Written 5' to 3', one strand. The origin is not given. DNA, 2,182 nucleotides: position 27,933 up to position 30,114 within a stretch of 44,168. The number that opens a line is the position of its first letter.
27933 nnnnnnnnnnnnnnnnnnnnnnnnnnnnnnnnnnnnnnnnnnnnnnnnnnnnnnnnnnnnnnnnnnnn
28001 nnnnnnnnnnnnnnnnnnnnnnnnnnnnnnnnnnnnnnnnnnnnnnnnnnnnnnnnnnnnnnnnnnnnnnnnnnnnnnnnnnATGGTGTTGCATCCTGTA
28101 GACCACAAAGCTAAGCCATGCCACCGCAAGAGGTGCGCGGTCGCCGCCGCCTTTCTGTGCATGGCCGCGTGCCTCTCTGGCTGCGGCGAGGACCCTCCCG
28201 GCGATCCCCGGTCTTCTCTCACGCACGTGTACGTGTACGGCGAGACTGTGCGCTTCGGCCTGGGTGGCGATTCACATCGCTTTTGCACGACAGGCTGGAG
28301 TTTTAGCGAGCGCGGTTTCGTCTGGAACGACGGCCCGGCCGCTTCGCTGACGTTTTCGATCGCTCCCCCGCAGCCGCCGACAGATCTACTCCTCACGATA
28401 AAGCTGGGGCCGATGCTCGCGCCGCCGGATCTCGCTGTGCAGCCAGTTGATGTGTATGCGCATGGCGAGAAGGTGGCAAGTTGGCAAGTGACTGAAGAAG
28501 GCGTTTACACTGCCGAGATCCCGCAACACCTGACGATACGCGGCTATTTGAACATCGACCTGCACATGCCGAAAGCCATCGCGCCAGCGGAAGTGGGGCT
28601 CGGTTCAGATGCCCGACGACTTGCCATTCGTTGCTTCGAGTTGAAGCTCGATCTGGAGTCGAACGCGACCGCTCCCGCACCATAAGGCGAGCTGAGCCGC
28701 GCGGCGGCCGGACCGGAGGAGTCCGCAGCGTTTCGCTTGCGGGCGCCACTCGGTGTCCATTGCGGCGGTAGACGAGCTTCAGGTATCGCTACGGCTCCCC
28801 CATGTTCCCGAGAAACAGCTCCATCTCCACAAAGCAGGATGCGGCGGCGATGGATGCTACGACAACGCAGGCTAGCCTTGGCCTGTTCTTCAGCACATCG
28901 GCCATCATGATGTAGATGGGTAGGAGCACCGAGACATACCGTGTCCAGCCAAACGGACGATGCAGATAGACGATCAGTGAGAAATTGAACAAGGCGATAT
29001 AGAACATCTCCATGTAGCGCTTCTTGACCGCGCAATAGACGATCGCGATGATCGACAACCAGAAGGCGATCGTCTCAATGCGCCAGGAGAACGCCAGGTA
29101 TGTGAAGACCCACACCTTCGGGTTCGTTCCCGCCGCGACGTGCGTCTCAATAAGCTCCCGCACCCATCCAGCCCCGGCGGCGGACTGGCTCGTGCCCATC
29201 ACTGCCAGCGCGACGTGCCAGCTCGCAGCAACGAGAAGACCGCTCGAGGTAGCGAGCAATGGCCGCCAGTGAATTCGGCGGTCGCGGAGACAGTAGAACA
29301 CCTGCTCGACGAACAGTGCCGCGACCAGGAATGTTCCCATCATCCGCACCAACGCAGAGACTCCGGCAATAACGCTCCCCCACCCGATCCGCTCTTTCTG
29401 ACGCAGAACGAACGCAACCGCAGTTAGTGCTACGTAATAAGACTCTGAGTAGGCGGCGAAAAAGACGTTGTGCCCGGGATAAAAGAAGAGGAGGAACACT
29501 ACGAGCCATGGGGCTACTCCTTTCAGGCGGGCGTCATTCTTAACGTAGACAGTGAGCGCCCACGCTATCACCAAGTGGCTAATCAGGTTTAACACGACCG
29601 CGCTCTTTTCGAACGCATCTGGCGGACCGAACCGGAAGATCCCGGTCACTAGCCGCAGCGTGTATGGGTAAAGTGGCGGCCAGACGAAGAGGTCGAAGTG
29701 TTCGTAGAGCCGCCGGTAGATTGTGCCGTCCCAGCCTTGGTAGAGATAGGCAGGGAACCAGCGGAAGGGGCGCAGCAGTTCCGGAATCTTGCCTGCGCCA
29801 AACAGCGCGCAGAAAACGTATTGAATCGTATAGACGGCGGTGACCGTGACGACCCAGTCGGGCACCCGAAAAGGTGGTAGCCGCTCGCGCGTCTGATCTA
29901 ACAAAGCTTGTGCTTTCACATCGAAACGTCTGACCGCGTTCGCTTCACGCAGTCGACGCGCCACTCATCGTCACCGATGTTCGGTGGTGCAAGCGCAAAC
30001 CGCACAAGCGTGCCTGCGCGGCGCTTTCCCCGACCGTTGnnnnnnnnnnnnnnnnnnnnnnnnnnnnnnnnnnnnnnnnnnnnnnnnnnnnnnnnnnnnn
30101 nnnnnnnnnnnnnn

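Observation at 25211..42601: Iterated GT-C / lipoprotein modules: six GT-C glycosyltransferases, five of them PIG-V-like, in 17 kb, four followed by a cognate lipoprotein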

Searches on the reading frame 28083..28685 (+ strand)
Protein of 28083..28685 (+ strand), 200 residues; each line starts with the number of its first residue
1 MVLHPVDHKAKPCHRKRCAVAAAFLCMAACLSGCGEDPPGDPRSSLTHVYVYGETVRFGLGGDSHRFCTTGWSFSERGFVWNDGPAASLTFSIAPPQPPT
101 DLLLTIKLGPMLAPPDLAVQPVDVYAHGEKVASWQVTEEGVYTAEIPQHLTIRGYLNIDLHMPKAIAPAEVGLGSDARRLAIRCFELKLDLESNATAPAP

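Call 5: search_protein_families(library=pfam, proteins=[window:28083-28685:+], max_evalue=1)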
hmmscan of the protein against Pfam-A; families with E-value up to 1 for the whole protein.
window:28083-28685:+ (200 aa): 0 families

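Call 9: search_protein_families(library=ncbifam, proteins=[window:28083-28685:+], max_evalue=0.1)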
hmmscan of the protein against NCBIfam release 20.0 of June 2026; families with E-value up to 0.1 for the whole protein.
window:28083-28685:+ (200 aa): 0 families

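Call 13: find_homologous_proteins(query=A1, max_evalue=0.001)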
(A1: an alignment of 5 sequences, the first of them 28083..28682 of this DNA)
Query A1 (5 sequences) (200 aa, profile of the alignment): 46 proteins with E <= 0.001 among 8000 candidates.
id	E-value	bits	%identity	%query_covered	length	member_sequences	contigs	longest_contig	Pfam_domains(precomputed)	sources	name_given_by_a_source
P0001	9.5e-93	327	38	88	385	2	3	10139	-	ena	-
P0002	6.5e-80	285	43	86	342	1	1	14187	-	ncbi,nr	ncbi:MAG TPA: hypothetical protein VK993_14640 [Chthoniobacterales bacterium]|nr:hypothetical protei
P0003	1.1e-79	285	38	70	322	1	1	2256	-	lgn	-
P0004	1.8e-78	281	41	92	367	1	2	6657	-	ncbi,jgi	jgi:hypothetical protein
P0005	2.4e-77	277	38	93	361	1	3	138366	-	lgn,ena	-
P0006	1.2e-76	275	42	83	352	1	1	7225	-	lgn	-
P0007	2.1e-75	271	33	89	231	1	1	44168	-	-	-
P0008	6.7e-65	236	34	73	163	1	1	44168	-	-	-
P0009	5.3e-60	220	35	91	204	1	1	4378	-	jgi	jgi:hypothetical protein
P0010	1.5e-59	219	99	75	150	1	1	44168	-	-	-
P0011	1.3e-57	213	36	88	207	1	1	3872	-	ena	-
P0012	2.2e-56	209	38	70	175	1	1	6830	-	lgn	-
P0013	6.2e-56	207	33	95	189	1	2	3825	-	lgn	-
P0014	1.4e-55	206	60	84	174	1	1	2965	-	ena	-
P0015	6.8e-55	204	52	93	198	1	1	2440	-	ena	-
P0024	1.9e-50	189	37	71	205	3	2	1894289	-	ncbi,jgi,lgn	ncbi:MAG: hypothetical protein QOJ45_1261 [Verrucomicrobiota bacterium]|jgi:hypothetical protein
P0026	2.9e-50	189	30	86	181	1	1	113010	-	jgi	jgi:hypothetical protein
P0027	4.4e-49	185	32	92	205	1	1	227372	-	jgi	jgi:hypothetical protein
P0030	2.4e-48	182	38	73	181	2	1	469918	-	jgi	-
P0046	2.7e-40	156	33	64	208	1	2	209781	-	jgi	jgi:hypothetical protein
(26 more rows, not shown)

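Call 14: find_encoding_contigs(protein=P0024, flank=10000, max_places=2)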
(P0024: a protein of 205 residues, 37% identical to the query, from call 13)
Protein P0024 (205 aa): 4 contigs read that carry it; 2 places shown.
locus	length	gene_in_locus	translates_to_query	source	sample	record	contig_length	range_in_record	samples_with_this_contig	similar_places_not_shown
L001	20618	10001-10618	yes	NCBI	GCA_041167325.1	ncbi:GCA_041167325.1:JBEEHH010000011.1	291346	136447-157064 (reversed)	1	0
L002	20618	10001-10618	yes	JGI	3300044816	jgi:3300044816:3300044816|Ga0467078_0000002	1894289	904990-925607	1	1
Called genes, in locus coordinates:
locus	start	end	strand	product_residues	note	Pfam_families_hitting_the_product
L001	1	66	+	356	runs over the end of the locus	PF19480:DUF6016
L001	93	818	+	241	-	PF00106:adh_short, PF13561:adh_short_C2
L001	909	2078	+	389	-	PF08421:Methyltransf_13, PF13489:Methyltransf_23, PF08241:Methyltransf_11, PF08242:Methyltransf_12, PF13649:Methyltransf_25 (weak), PF08484:Methyltransf_14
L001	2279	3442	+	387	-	PF13489:Methyltransf_23, PF08241:Methyltransf_11, PF08242:Methyltransf_12, PF13649:Methyltransf_25, PF13847:Methyltransf_31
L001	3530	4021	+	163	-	-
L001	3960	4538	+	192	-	-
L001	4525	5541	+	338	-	PF03706:LPG_synthase_TM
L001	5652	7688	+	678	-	PF16822:ALGX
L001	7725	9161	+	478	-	PF03062:MBOAT, PF13813:MBOAT_2 (weak)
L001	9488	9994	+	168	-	-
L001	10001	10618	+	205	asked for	-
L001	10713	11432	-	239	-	PF13489:Methyltransf_23 (weak), PF08241:Methyltransf_11 (faint)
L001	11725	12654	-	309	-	-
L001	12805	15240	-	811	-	PF00534:Glycos_transf_1, PF13692:Glyco_trans_1_4, PF20706:GT4-conflict (weak)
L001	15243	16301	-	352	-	PF01370:Epimerase, PF02719:Polysacc_synt_2, PF04321:RmlD_sub_bind, PF16363:GDP_Man_Dehyd, PF07993:NAD_binding_4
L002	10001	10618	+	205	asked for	-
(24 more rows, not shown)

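Call 15: find_encoding_contigs(protein=P0030, flank=10000, max_places=2)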
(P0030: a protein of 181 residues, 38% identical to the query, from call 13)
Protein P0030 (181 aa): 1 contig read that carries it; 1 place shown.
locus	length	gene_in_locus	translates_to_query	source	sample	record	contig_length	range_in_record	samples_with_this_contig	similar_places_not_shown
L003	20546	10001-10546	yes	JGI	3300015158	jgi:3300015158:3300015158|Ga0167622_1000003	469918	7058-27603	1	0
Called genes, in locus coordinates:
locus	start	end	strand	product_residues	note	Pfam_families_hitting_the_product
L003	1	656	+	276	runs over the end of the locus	PF01370:Epimerase, PF16363:GDP_Man_Dehyd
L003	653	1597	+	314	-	PF00535:Glycos_transf_2, PF13641:Glyco_tranf_2_3 (weak)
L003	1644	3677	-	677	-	-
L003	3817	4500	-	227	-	PF13489:Methyltransf_23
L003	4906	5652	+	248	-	PF00535:Glycos_transf_2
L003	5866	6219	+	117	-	PF00270:DEAD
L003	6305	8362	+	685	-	PF01757:Acyl_transf_3, PF19040:SGNH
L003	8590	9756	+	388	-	PF03706:LPG_synthase_TM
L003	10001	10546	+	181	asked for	-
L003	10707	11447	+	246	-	PF08003:Methyltransf_9, PF13489:Methyltransf_23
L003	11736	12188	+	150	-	-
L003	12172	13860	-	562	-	PF00535:Glycos_transf_2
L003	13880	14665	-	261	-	PF04989:RMNT_CmcI, PF13578:Methyltransf_24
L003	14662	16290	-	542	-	PF02543:Carbam_trans_N, PF16861:Carbam_trans_C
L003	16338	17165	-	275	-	PF01073:3Beta_HSD (faint), PF07993:NAD_binding_4 (faint), PF16363:GDP_Man_Dehyd (faint), PF01370:Epimerase, PF04321:RmlD_sub_bind (weak)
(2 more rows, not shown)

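Call 16: find_encoding_contigs(protein=P0027, flank=10000, max_places=2)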
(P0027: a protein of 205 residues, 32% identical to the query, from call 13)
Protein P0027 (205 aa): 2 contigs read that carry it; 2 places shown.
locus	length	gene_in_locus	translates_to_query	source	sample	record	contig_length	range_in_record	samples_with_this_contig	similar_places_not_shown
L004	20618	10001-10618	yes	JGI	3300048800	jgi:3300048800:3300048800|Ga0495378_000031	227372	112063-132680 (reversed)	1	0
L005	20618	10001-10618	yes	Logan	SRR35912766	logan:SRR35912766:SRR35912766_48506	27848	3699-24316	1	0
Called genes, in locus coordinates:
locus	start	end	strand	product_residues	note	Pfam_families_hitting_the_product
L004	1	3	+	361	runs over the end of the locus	PF19480:DUF6016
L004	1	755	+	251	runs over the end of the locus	PF00106:adh_short, PF01370:Epimerase (faint), PF13561:adh_short_C2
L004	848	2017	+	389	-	PF08421:Methyltransf_13, PF13489:Methyltransf_23, PF08241:Methyltransf_11, PF08242:Methyltransf_12, PF13649:Methyltransf_25, PF08484:Methyltransf_14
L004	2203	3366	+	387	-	PF13489:Methyltransf_23, PF08241:Methyltransf_11, PF08242:Methyltransf_12, PF13649:Methyltransf_25, PF13847:Methyltransf_31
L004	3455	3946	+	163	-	-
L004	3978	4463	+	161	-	-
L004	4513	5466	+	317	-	PF03706:LPG_synthase_TM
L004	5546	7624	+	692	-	PF16822:ALGX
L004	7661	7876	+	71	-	-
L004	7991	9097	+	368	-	PF03062:MBOAT, PF13813:MBOAT_2 (weak)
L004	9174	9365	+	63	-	-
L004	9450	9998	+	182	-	-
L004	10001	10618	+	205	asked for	-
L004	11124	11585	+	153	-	-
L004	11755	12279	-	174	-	PF00908:dTDP_sugar_isom (weak), PF14667:Polysacc_synt_C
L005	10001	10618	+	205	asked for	-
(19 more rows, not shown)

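Call 25: find_encoding_contigs(protein=P0005, flank=10000, max_places=1)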
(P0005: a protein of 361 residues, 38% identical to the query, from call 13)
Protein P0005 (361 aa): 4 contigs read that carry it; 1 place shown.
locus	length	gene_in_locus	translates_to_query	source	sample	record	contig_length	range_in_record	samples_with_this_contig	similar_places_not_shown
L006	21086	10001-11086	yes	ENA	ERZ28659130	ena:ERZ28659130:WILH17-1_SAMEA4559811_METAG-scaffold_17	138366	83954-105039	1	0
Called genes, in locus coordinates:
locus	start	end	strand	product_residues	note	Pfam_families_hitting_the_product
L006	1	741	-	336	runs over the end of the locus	PF03385:STELLO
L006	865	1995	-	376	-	-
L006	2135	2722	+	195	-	-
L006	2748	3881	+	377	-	PF04188:Mannosyl_trans2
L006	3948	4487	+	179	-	-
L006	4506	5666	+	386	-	-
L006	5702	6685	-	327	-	PF01073:3Beta_HSD, PF01370:Epimerase, PF05368:NmrA (weak), PF13460:NAD_binding_10 (weak), PF16363:GDP_Man_Dehyd, PF07993:NAD_binding_4 (weak)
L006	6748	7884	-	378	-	PF03214:RGP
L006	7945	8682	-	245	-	PF00535:Glycos_transf_2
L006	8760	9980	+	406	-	PF04188:Mannosyl_trans2 (weak)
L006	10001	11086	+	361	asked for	-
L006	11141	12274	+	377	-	PF04188:Mannosyl_trans2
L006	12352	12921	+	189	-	-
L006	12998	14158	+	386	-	PF00534:Glycos_transf_1, PF13692:Glyco_trans_1_4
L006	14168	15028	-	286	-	PF00535:Glycos_transf_2, PF13641:Glyco_tranf_2_3 (weak)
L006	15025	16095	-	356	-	PF01073:3Beta_HSD (weak), PF01370:Epimerase, PF07993:NAD_binding_4 (weak), PF16363:GDP_Man_Dehyd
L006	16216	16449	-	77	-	-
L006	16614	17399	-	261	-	PF01738:DLH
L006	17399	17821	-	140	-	PF07681:DoxX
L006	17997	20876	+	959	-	PF00675:Peptidase_M16, PF05193:Peptidase_M16_C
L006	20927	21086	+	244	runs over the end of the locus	PF01904:DUF72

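Call 26: find_encoding_contigs(protein=P0046, flank=10000, max_places=1)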
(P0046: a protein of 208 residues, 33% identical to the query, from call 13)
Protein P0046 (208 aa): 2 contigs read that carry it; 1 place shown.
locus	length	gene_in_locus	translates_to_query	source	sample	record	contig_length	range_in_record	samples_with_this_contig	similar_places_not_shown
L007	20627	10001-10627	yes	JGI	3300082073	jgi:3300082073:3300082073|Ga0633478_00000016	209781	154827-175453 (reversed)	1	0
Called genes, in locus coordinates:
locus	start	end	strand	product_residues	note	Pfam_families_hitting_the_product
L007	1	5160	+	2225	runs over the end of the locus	PF13578:Methyltransf_24, PF19220:Rod_CreS (weak), PF14307:Glyco_tran_WbsX, PF00535:Glycos_transf_2 (weak), PF03452:Anp1 (faint)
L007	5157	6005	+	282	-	PF13578:Methyltransf_24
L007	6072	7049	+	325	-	PF05721:PhyH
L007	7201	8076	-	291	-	PF13847:Methyltransf_31 (faint), PF13489:Methyltransf_23, PF08241:Methyltransf_11, PF08242:Methyltransf_12 (weak), PF13649:Methyltransf_25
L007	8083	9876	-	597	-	-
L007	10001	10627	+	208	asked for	-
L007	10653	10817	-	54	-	-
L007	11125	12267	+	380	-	PF01757:Acyl_transf_3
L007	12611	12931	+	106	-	-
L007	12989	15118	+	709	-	-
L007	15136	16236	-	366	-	PF01041:DegT_DnrJ_EryC1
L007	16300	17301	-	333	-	PF01370:Epimerase, PF04321:RmlD_sub_bind (weak), PF16363:GDP_Man_Dehyd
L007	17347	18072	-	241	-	PF00923:TAL_FSA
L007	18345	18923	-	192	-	PF08645:PNK3P (weak), PF00702:Hydrolase (weak), PF13419:HAD_2 (weak), PF13242:Hydrolase_like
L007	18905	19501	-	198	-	PF13580:SIS_2, PF01380:SIS (faint)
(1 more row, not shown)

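Call 27: find_encoding_contigs(protein=P0026, flank=10000, max_places=1)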
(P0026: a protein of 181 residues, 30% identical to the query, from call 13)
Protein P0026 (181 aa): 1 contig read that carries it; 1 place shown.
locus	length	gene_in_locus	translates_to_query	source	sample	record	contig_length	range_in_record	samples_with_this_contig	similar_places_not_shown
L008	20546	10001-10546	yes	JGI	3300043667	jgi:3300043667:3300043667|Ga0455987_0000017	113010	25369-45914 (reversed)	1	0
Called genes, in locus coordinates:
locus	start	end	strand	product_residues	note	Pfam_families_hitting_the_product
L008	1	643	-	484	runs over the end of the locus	-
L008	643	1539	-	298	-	PF08003:Methyltransf_9, PF13489:Methyltransf_23, PF13649:Methyltransf_25 (weak)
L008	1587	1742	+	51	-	-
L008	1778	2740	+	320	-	PF00535:Glycos_transf_2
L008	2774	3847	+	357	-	-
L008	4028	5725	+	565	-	PF13489:Methyltransf_23, PF07021:MetW, PF08241:Methyltransf_11, PF08242:Methyltransf_12, PF13649:Methyltransf_25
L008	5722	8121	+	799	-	PF13579:Glyco_trans_4_4 (weak), PF20706:GT4-conflict (faint), PF00534:Glycos_transf_1, PF13692:Glyco_trans_1_4, PF00534:Glycos_transf_1, PF13692:Glyco_trans_1_4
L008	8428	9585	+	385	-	PF05891:Methyltransf_PK (faint), PF13489:Methyltransf_23, PF08241:Methyltransf_11, PF08242:Methyltransf_12, PF13649:Methyltransf_25, PF13847:Methyltransf_31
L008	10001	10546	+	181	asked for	-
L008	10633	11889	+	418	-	PF13489:Methyltransf_23, PF08241:Methyltransf_11 (weak), PF08242:Methyltransf_12, PF13649:Methyltransf_25 (weak), PF13847:Methyltransf_31 (weak)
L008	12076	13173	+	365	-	PF00534:Glycos_transf_1, PF13692:Glyco_trans_1_4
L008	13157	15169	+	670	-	-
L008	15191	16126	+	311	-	PF00535:Glycos_transf_2, PF13641:Glyco_tranf_2_3 (weak)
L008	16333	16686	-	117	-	-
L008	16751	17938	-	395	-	PF13439:Glyco_transf_4 (weak), PF13579:Glyco_trans_4_4, PF00534:Glycos_transf_1, PF13692:Glyco_trans_1_4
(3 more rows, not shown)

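Call 68: search_solved_structures(query=L006:6748-7884:-, max_evalue=0.01)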
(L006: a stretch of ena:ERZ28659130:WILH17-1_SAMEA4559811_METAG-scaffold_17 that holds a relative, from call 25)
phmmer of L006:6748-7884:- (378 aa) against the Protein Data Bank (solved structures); distinct sequences matched with E-value up to 0.01: 4.
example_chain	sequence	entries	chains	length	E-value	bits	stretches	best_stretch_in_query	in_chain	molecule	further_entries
7yua_A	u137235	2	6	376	2.2e-99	336.1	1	5-377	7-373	Transglycosylse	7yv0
7xpr_A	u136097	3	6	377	2.3e-99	336.1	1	5-377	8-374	Transglycosylse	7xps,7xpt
7xpu_A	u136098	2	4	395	3.7e-99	335.4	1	5-377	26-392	Transglycosylse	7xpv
8hl8_A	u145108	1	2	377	5.9e-99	334.7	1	5-377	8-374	Transglycosylse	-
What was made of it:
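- On GT75 NDP-pyranose mutase (MtdL/Hyg20/plant UAM): The L006 counterpart is a clear MtdL orthologue at 2e-99 (call 68).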

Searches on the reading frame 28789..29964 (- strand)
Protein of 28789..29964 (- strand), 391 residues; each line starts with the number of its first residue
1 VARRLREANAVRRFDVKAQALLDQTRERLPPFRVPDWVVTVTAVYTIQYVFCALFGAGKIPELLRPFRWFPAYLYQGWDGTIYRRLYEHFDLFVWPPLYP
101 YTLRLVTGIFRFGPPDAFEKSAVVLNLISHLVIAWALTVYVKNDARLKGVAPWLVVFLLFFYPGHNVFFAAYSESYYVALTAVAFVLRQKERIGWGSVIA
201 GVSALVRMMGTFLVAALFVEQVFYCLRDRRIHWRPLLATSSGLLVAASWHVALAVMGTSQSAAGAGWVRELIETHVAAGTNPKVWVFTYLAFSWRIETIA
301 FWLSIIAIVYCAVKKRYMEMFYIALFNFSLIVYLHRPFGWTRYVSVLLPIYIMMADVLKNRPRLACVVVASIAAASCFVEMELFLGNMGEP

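Call 4: search_protein_families(library=pfam, proteins=[window:28789-29964:-], max_evalue=1)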
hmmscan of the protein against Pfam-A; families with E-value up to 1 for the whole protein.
window:28789-29964:- (391 aa): 1 family
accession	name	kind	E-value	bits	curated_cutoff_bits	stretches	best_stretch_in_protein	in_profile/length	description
PF09594.16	GT87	-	0.51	10.5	25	1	98-310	2-208/237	Glycosyltransferase family 87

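Call 9: search_protein_families(library=ncbifam, proteins=[window:28789-29964:-], max_evalue=0.1)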
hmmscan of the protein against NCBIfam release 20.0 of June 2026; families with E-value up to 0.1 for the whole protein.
window:28789-29964:- (391 aa): 1 family
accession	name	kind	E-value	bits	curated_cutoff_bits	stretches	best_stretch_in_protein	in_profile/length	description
NF046093.1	AZOBR_p60025_fam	subfamily_domain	1.2e-09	37.8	150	1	105-244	99-228/232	AZOBR_p60025 family cell surface glycopolymer formation protein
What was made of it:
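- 28789..29964 (-): Divergent PIG-V-like GT-C E, last gene of the GT2–GT75–SDR–GT-C operon; no lipoprotein partner. Weak NCBIfam AZOBR_p60025 hit at 37.8 bits (call 9).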

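Call 34: search_protein_families(library=pfam, proteins=[window:28789-29964:-], max_evalue=10)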
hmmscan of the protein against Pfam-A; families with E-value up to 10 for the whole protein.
window:28789-29964:- (391 aa): 1 family
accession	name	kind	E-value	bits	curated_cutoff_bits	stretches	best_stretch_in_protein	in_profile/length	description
PF09594.16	GT87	-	0.51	10.5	25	1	98-310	2-208/237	Glycosyltransferase family 87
